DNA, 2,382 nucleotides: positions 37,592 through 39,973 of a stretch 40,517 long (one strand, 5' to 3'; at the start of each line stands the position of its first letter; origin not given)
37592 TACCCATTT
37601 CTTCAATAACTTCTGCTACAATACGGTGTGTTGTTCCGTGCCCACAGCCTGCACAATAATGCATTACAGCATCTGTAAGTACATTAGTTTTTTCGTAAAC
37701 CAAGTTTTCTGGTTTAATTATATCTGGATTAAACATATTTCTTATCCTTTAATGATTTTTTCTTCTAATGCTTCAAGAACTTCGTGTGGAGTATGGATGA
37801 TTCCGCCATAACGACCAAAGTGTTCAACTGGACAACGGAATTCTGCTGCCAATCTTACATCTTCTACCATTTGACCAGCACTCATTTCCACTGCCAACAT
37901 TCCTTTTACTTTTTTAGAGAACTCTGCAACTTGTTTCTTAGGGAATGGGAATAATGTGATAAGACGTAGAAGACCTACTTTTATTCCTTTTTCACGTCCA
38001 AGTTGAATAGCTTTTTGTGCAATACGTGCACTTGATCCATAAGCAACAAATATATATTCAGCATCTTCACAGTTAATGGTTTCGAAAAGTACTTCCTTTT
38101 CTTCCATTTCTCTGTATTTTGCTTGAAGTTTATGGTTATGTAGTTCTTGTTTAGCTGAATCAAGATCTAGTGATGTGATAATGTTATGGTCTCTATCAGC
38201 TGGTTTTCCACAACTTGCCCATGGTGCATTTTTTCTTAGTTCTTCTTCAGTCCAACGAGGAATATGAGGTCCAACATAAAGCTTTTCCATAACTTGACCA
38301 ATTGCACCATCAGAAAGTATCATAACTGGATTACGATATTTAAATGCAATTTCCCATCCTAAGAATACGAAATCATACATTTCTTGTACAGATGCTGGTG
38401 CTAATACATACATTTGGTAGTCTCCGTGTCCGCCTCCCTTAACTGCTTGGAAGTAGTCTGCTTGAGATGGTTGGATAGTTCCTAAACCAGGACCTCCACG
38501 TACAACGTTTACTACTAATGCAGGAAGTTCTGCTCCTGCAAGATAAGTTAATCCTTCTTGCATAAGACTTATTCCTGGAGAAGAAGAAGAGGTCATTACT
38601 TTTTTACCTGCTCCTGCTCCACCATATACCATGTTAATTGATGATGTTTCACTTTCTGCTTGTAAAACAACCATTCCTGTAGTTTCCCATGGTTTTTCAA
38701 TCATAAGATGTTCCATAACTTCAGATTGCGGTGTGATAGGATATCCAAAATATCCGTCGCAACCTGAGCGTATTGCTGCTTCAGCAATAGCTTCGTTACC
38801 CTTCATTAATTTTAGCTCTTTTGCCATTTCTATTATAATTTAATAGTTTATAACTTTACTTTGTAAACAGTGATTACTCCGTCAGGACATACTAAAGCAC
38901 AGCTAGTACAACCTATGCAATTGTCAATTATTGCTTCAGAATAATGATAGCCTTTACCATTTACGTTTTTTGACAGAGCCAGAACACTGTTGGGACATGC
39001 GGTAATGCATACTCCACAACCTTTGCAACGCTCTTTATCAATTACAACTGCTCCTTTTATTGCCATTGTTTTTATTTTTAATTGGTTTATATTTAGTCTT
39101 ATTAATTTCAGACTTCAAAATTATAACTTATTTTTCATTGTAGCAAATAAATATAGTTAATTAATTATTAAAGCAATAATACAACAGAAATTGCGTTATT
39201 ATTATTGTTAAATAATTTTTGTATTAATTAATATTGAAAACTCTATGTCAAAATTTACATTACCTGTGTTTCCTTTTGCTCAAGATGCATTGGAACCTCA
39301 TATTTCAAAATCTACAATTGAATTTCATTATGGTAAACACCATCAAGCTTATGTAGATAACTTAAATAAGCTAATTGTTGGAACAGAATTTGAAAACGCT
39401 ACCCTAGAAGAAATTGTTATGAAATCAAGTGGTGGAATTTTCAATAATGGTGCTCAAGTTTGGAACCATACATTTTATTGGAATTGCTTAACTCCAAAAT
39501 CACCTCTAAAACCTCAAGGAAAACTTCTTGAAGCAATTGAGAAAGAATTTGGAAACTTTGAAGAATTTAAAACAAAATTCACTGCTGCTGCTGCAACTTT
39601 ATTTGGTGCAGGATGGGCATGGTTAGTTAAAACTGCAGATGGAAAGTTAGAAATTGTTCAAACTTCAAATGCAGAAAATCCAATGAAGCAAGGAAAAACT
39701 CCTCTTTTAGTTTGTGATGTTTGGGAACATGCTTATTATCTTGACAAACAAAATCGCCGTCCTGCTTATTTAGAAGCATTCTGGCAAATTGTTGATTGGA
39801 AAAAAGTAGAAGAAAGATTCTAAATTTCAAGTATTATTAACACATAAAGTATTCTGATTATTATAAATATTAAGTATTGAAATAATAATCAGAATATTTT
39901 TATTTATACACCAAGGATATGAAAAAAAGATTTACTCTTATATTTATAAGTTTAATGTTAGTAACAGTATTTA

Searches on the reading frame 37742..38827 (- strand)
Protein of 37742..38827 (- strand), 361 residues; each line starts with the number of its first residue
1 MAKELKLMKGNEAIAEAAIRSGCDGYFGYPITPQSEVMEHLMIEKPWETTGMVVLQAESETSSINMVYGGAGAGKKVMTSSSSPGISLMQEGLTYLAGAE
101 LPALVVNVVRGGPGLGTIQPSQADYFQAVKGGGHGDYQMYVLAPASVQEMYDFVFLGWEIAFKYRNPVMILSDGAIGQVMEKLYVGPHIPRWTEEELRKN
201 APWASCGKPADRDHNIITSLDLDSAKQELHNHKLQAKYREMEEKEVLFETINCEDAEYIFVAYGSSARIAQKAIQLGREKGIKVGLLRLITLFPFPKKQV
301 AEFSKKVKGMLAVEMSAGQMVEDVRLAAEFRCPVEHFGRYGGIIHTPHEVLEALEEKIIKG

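Call 74: search_protein_families(library=pfam, proteins=[window:37742-38827:-], max_evalue=0.00001)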
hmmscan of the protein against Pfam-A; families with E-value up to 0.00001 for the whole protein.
window:37742-38827:- (361 aa): 2 families
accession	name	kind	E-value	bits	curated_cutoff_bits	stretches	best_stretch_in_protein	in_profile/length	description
PF01855.24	POR_N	-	3.8e-45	154.9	27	1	16-188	1-170/231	Pyruvate flavodoxin/ferredoxin oxidoreductase, thiamine diP-bdg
PF17147.9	PFOR_II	-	2.2e-24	86.2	27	1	256-350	1-102/102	Pyruvate:ferredoxin oxidoreductase core domain II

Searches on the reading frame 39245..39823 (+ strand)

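Call 74: search_protein_families(library=pfam, proteins=[window:39245-39823:+], max_evalue=0.00001)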
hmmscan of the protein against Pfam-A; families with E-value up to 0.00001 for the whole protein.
window:39245-39823:+ (192 aa): 2 families
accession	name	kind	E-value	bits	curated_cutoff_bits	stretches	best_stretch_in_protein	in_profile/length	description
PF02777.23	Sod_Fe_C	-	5.4e-43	145.6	20.9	1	90-191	1-102/102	Iron/manganese superoxide dismutases, C-terminal domain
PF00081.27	Sod_Fe_N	-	1.4e-32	112.4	27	1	3-82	1-81/82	Iron/manganese superoxide dismutases, alpha-hairpin domain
